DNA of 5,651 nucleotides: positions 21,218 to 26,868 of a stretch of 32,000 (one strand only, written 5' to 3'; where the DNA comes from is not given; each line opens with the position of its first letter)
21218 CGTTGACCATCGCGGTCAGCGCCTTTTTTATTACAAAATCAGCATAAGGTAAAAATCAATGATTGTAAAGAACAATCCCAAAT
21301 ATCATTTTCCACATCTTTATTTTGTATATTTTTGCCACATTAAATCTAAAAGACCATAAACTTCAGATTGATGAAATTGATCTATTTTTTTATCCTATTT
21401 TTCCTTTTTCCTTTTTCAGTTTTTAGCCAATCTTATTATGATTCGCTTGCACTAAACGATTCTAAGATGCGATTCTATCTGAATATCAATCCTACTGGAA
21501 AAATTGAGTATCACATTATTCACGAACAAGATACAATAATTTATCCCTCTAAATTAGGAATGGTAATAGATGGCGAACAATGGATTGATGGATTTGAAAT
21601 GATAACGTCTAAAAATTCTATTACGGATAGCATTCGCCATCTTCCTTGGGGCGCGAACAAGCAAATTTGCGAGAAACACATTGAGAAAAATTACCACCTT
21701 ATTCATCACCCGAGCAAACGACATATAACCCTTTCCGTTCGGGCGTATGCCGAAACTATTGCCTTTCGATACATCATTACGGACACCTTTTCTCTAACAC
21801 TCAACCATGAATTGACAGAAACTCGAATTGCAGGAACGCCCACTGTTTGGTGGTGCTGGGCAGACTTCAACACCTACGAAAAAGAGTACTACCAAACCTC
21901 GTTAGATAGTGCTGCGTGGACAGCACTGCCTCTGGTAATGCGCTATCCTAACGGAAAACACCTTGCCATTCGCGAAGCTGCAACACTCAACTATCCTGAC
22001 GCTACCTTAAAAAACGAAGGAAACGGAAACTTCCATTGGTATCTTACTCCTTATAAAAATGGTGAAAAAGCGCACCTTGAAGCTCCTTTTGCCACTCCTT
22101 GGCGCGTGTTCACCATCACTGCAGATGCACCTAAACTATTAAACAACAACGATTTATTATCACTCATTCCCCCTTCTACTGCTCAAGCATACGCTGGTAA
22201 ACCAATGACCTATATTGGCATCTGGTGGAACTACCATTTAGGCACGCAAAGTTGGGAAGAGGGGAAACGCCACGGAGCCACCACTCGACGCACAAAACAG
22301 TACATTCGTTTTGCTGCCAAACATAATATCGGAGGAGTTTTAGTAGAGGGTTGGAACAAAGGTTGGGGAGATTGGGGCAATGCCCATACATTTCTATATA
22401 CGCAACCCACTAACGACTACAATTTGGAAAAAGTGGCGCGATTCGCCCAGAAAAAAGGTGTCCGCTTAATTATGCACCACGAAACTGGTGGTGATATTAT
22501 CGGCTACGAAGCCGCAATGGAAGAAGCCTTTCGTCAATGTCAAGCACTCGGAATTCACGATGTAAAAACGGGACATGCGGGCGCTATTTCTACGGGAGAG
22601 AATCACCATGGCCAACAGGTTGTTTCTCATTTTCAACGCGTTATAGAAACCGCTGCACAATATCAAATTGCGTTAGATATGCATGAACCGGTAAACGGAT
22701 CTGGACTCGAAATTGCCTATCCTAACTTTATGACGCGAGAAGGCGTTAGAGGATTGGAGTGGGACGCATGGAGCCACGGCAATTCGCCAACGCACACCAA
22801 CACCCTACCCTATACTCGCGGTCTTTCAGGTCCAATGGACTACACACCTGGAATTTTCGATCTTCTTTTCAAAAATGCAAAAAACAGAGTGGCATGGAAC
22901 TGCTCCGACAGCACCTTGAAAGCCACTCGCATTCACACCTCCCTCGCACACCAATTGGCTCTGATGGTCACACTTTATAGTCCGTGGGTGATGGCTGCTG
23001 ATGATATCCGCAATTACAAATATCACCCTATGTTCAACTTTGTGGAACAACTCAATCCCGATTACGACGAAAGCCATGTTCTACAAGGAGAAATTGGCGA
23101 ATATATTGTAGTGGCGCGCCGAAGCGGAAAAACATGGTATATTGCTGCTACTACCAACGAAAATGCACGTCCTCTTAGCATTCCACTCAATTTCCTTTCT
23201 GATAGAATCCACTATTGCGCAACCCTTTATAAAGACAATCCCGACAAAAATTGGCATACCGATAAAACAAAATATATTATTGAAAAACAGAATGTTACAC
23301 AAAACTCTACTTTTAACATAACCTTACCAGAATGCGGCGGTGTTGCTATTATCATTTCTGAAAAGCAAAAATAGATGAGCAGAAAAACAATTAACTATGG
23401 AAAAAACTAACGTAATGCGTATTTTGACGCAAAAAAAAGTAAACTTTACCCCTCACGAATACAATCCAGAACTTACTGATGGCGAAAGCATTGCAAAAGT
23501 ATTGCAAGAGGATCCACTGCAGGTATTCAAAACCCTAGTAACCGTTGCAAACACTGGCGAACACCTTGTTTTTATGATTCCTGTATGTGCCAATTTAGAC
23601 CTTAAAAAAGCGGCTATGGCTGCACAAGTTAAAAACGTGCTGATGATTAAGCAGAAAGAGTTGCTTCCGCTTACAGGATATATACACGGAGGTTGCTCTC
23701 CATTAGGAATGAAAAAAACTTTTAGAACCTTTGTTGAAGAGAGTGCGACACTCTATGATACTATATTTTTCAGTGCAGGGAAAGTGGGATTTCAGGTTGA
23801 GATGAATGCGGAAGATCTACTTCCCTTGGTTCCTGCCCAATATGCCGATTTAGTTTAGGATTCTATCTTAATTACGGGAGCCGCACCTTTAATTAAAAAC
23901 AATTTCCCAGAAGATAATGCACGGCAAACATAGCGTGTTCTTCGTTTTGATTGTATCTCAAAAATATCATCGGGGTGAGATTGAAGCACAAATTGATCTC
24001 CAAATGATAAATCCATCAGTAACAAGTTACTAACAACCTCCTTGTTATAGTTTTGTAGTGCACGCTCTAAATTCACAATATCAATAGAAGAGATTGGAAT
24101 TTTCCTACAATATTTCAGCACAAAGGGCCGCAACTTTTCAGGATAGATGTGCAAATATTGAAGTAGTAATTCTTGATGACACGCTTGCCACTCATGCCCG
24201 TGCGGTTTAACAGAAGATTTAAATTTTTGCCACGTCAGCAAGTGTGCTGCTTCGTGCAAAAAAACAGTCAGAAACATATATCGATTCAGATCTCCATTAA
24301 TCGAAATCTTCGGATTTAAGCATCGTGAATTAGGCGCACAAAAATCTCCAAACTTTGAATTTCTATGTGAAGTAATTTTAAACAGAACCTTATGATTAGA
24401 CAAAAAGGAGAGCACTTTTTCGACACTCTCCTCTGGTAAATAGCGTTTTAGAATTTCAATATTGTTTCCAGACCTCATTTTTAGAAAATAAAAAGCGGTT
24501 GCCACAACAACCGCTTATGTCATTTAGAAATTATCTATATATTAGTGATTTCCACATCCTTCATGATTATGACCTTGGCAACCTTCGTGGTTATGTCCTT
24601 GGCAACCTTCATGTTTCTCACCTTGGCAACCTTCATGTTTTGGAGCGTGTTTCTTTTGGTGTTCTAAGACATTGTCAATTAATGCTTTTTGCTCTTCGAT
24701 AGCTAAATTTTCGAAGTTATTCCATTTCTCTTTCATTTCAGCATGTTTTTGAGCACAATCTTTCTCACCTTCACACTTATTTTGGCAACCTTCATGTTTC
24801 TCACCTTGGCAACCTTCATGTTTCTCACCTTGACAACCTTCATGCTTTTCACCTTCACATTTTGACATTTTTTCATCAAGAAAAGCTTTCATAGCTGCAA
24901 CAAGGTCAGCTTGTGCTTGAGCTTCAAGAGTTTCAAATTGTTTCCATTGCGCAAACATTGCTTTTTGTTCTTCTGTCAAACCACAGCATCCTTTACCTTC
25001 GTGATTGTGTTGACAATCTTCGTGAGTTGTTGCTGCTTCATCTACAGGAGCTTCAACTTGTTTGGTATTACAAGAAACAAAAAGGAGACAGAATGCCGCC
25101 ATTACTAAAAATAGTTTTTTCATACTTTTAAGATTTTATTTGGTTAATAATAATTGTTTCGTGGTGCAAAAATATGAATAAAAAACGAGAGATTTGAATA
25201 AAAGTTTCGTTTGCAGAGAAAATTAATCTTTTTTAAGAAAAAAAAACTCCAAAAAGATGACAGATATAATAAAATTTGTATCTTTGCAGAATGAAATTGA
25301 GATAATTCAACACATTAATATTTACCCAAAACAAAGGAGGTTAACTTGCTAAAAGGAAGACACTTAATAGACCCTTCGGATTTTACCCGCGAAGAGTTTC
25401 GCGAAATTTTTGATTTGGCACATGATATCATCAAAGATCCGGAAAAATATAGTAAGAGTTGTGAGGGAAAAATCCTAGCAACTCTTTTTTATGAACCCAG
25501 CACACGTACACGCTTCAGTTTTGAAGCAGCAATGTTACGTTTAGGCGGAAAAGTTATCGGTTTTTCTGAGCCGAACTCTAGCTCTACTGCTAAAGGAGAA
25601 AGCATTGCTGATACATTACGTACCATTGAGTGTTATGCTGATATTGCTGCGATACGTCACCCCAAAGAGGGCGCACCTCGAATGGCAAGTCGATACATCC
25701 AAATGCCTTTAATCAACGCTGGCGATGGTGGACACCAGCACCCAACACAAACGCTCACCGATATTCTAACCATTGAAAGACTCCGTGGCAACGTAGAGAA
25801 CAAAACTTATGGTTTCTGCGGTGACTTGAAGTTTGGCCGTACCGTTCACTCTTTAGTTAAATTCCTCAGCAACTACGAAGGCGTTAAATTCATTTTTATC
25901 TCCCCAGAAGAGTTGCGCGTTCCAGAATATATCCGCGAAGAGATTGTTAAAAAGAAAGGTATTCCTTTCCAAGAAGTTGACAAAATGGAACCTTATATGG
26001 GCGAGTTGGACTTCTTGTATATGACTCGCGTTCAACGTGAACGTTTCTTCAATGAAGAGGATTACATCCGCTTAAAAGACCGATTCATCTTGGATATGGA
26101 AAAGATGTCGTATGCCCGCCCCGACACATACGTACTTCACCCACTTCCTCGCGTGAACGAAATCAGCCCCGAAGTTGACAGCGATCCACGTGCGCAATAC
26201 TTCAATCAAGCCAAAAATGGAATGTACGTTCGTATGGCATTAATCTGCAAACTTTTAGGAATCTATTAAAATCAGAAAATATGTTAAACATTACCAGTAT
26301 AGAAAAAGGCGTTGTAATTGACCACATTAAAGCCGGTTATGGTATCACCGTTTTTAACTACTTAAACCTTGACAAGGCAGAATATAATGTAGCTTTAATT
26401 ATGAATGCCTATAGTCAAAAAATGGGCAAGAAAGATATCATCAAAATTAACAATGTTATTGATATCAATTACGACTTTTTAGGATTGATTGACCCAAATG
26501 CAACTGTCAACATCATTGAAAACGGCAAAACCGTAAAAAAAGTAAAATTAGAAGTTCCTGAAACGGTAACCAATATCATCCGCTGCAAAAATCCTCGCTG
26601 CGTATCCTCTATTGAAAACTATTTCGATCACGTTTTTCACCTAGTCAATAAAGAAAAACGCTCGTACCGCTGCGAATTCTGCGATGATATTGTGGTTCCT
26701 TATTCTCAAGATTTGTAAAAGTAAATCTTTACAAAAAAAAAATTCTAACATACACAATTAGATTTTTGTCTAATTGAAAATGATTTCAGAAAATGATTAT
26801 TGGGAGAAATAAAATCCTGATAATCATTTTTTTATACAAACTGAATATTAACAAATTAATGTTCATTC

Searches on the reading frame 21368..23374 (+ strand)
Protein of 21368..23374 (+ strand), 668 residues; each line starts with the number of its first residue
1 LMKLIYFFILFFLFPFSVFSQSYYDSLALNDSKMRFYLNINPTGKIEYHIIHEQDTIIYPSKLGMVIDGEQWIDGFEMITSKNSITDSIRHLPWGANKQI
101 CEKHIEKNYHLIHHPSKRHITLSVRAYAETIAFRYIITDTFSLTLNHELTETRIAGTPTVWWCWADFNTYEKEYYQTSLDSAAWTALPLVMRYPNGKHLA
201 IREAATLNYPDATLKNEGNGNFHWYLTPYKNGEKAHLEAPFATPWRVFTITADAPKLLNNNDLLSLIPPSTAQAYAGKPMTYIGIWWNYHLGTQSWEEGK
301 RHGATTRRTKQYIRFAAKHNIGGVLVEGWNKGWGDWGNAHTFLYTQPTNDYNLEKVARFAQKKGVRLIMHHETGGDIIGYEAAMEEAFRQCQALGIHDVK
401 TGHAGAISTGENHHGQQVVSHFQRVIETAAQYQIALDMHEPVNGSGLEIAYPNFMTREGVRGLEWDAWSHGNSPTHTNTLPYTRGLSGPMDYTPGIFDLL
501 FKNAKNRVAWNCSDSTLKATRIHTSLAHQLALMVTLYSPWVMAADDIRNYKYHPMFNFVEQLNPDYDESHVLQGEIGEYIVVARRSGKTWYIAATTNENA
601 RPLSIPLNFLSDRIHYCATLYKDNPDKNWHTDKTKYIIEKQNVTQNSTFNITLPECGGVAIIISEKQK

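Call 10: search_protein_families(library=pfam, proteins=[window:21368-23374:+], max_evalue=0.01)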
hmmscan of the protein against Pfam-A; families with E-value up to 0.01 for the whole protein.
window:21368-23374:+ (668 aa): 3 families
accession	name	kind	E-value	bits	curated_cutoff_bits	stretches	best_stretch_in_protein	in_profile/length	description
PF10566.15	Glyco_hydro_97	-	6.5e-82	275.5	32.5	1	278-562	6-274/275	Glycoside hydrolase 97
PF14508.12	GH97_N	-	3.7e-39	135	25.3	1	35-269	9-229/229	Glycosyl-hydrolase 97 N-terminal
PF14509.12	GH97_C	-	3.2e-29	101.5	25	1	565-663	1-96/97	Glycosyl-hydrolase 97 C-terminal, oligomerisation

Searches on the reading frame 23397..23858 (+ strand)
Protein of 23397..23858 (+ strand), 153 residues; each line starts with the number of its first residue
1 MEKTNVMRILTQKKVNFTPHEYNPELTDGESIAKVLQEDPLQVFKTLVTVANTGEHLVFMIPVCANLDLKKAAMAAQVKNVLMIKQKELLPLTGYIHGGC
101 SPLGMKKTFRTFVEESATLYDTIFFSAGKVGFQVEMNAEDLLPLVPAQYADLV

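Call 77: search_protein_families(library=pfam, proteins=[window:23397-23858:+], max_evalue=0.01)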
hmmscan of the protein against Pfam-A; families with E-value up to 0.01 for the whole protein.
window:23397-23858:+ (153 aa): 1 family
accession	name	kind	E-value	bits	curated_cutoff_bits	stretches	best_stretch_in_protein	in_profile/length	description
PF04073.20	tRNA_edit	-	8.3e-21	74.8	25.5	1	26-142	4-121/123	Aminoacyl-tRNA editing domain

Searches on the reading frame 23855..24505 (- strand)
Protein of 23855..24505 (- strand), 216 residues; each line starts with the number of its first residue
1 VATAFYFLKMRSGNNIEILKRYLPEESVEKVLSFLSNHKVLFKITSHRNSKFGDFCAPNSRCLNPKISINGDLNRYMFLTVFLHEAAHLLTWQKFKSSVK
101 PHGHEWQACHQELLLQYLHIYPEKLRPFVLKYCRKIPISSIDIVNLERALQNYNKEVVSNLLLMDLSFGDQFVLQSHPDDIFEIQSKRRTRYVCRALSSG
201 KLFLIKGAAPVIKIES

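Call 77: search_protein_families(library=pfam, proteins=[window:23855-24505:-], max_evalue=0.01)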
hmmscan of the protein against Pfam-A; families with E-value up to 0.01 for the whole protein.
window:23855-24505:- (216 aa): 1 family
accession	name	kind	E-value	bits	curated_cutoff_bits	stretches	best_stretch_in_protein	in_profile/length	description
PF10263.15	SprT-like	-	3.2e-06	27.4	25.6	1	79-113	62-95/108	SprT-like family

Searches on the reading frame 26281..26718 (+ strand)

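Call 77: search_protein_families(library=pfam, proteins=[window:26281-26718:+], max_evalue=0.01)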
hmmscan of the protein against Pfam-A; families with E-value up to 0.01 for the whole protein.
window:26281-26718:+ (145 aa): 3 families
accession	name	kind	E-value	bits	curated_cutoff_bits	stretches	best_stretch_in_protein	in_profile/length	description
PF01948.23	PyrI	-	9.2e-30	103.2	25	1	2-90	1-92/93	Aspartate carbamoyltransferase regulatory chain, allosteric domain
PF02748.20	PyrI_C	-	3.4e-11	43.2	23.4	1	96-137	2-42/48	Aspartate carbamoyltransferase regulatory chain, metal binding domain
PF01719.23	Rep_OBD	-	0.00088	19.9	24.6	1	78-131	60-109/121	Plasmid replication protein, origin binding domain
